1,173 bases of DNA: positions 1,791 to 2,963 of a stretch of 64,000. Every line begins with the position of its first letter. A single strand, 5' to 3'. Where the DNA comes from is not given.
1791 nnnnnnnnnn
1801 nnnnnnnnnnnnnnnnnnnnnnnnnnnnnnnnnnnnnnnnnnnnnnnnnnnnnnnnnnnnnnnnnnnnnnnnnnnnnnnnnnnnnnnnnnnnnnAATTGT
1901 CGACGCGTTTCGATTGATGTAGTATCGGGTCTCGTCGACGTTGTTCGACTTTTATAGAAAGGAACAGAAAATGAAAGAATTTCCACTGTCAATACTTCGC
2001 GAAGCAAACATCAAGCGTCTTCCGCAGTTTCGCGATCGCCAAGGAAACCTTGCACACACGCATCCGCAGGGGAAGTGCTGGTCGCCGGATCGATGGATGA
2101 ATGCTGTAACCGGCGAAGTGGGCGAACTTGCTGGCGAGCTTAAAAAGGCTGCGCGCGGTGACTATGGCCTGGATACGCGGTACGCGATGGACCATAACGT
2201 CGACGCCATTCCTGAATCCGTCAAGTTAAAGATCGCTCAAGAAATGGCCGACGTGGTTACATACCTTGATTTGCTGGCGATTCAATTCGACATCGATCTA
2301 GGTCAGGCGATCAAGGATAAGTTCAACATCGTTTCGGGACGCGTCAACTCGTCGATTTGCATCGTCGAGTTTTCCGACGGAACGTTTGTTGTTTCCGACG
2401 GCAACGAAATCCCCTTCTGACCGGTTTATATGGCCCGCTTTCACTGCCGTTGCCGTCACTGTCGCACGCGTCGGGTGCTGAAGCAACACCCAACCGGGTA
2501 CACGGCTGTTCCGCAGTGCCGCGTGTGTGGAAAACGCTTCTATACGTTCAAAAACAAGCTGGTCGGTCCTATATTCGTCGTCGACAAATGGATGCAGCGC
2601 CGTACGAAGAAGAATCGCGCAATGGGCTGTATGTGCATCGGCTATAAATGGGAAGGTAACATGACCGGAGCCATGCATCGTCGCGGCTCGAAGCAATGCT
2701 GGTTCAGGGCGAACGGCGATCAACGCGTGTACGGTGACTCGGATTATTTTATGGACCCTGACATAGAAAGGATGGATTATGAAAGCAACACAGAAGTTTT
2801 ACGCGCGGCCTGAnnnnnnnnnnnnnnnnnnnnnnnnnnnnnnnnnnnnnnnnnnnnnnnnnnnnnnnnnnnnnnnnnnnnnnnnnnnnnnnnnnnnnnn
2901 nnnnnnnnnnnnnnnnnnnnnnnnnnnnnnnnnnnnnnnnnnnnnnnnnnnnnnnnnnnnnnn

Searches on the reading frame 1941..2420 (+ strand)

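Call 46: search_protein_families(library=pfam, proteins=[window:1941-2420:+], max_evalue=0.01)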
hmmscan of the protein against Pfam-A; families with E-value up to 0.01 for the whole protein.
window:1941-2420:+ (159 aa): 1 family
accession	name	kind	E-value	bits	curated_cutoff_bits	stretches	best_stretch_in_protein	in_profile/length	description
PF03819.22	MazG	-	0.0098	16.6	22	0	50-125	4-60/74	MazG nucleotide pyrophosphohydrolase domain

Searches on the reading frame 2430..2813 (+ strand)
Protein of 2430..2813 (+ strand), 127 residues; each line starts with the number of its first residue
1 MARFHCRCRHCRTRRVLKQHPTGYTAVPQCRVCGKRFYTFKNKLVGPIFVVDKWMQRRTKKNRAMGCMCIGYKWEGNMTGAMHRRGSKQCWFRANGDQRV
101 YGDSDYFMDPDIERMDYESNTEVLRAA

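Call 87: search_protein_families(library=pfam, proteins=[window:2430-2813:+], max_evalue=0.01)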
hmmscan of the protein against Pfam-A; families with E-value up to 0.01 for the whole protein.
window:2430-2813:+ (127 aa): 1 family
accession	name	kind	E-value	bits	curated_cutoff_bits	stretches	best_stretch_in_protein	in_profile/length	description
PF05129.18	Zn_ribbon_Elf1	-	0.0069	16.9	29.8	0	3-56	22-75/79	Transcription elongation factor Elf1 like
